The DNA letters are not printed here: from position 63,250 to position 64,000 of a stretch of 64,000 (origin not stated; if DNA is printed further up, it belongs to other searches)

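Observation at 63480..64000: SLOG (LOG/DprA/YpsA-like) Rossmann domain fused to the N-terminal part of the phage RNAP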

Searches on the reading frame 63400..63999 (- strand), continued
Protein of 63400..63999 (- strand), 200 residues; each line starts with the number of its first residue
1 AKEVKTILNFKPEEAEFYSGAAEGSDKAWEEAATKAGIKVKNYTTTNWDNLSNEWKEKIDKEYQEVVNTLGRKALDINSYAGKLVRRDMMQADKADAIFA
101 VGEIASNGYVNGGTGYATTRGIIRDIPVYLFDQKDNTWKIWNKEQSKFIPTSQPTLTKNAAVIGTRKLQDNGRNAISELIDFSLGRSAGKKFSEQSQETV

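Call 73: search_protein_families(library=pfam, proteins=[P0008, P0011, P0046, P0078], max_evalue=1)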
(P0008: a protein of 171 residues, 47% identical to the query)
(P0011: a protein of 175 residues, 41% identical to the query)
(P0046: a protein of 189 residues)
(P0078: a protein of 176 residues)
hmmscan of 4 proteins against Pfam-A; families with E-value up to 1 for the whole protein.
P0008 (171 aa): 0 families

P0011 (175 aa): 2 families
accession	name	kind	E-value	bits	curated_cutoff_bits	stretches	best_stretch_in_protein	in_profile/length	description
PF10686.14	YAcAr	-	0.036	14.3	28.2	1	3-38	30-65/66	YspA, cpYpsA-related SLOG family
PF02481.21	DNA_processg_A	-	0.1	12.2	29.6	0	7-33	78-105/212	DNA recombination-mediator protein A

P0046 (189 aa): 1 family
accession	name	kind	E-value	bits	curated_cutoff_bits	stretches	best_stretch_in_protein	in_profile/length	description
PF05014.21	Nuc_deoxyrib_tr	-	0.21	12.2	28.8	1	68-131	44-103/117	Nucleoside 2-deoxyribosyltransferase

P0078 (176 aa): 3 families
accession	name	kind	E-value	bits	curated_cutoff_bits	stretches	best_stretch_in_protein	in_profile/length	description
PF02481.21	DNA_processg_A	-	0.048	13.3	29.6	0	150-172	46-68/212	DNA recombination-mediator protein A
PF23559.1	WH_DRP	-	0.15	12.5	27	0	156-176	28-48/71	Disease resistance protein Winged helix domain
PF07432.18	Hc1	-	0.19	12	23.5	1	45-83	4-42/57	Histone H1-like protein Hc1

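Call 85: fold_search(model_id=the predicted structure, library=viral)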
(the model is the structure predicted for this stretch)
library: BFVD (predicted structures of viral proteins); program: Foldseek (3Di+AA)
matches with E <= 10: 619; with E <= 0.001: 8
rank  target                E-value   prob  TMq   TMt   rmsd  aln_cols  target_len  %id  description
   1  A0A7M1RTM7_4          7.6e-15  1.00  0.76  0.11   8.3       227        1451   23  Uncharacterized protein [uncultured phage cr130_1]
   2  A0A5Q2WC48            1.0e-13  1.00  0.75  0.63   6.5       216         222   20  (no name in the UniProt tables at hand)
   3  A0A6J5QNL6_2          1.1e-13  1.00  0.76  0.12   6.7       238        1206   25  DNA 3'-5' helicase [uncultured Caudovirales phage]
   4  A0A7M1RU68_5          1.3e-12  1.00  0.62  0.10   4.7       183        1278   22  NTF2 domain-containing protein [uncultured phage cr272_1]
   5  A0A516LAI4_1          6.1e-12  1.00  0.75  0.16   6.5       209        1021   20  (no name in the UniProt tables at hand)
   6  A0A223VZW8            8.8e-12  1.00  0.76  0.76   3.0       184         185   22  Uncharacterized protein [Agrobacterium phage Atu_ph07]
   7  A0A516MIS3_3          3.4e-04  1.00  0.49  0.08  10.7       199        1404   14  (no name in the UniProt tables at hand)
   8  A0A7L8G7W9            9.9e-04  1.00  0.49  0.67   2.2       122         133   23  (no name in the UniProt tables at hand)
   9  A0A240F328            2.7e-03  1.00  0.52  0.56   3.9       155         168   18  (no name in the UniProt tables at hand)
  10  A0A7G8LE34            3.3e-03  1.00  0.47  0.51  11.5       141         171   20  (no name in the UniProt tables at hand)
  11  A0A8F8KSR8            4.2e-03  0.97  0.45  0.40  11.6       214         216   15  DNA processing protein A [Clandestinovirus]
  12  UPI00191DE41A         6.6e-03  1.00  0.54  0.14   8.6       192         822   15  (no name look-up for this kind of identifier)
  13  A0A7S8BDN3            6.6e-03  0.93  0.42  0.42  11.1       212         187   11  Molybdenum cofactor carrier [Medusavirus stheno T3]
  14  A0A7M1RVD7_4          7.9e-03  0.97  0.29  0.06   8.9       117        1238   14  DNA helicase [uncultured phage cr118_1]
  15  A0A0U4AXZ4            9.0e-03  0.99  0.41  0.47   4.8       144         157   19  (no name in the UniProt tables at hand)
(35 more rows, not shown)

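Call 88: search_dna_similar(query=window:63454-63954:-, collection=phages, mode=protein, max_rows=60, max_evalue=0.01)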
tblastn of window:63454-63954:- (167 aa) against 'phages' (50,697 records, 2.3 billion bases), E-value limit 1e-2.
Records with a match: 24; places in all: 24; records where one place covers at least 80% of the query: 22.
Best place of each record, by identity: <60% 24.
By first word of the organism name: uncultured 9; Klebsiella 8; Escherichia 3; Agrobacterium 2; Sinorhizobium 1; Vibrio 1.
By host as written in the record: - 9; Klebsiella pneumoniae 5; Klebsiella sp. 2; Agrobacterium tumefaciens C58 2; Sinohrizobium meliloti NRRL L-50 1; Klebsiella pneumoniae KP13 1; Escherichia coli LF82 1; Vibrio harveyi 1; and 2 more.
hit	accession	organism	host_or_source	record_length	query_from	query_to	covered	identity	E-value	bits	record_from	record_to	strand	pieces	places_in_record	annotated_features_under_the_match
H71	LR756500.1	uncultured phage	metagenomic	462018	3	164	97%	37.9%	1e-24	104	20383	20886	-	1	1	record has no annotation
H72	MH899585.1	Klebsiella phage Pylas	Klebsiella pneumoniae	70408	2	161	96%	37.1%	2e-23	101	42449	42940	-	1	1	RNA polymerase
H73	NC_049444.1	Klebsiella phage Pylas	Klebsiella pneumoniae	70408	2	161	96%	37.1%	2e-23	101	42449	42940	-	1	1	virion RNA polymerase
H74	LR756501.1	uncultured phage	metagenomic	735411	4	165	97%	34.4%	4e-17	83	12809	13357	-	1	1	record has no annotation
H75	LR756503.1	uncultured phage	metagenomic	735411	4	165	97%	34.4%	4e-17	83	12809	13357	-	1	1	record has no annotation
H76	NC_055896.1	uncultured phage cr113_1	human feces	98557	3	161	95%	34.3%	7e-17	82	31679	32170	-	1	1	DprA-like DNA recombination-mediator protein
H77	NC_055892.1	uncultured phage cr109_1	human feces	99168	3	161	95%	34.3%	7e-17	82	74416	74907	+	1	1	DprA-like DNA recombination-mediator protein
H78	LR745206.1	uncultured phage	metagenomic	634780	3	166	98%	31.5%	3e-15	77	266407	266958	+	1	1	record has no annotation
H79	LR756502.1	uncultured phage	metagenomic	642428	3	166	98%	31.5%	6e-14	74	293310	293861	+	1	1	record has no annotation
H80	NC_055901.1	uncultured phage cr130_1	Rhesus macaque feces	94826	2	154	92%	32.7%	2e-12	70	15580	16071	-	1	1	DprA-like DNA recombination-mediator protein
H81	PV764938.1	Sinorhizobium phage Phosso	Sinohrizobium meliloti NRRL L-50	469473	4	165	97%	25.6%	5e-5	48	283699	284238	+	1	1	hypothetical protein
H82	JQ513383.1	Klebsiella phage vB_KleM_RaK2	Klebsiella sp.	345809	2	154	92%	26.3%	7e-3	42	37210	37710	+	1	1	hypothetical protein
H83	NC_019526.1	Klebsiella phage vB_KleM_RaK2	Klebsiella sp.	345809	2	154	92%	26.3%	7e-3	42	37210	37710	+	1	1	DprA-like DNA recombination-mediator protein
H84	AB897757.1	Klebsiella phage K64-1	Klebsiella pneumoniae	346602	2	154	92%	26.3%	7e-3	42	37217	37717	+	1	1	none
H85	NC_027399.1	Klebsiella phage K64-1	Klebsiella pneumoniae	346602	2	154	92%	26.3%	7e-3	42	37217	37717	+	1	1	DprA-like DNA recombination-mediator protein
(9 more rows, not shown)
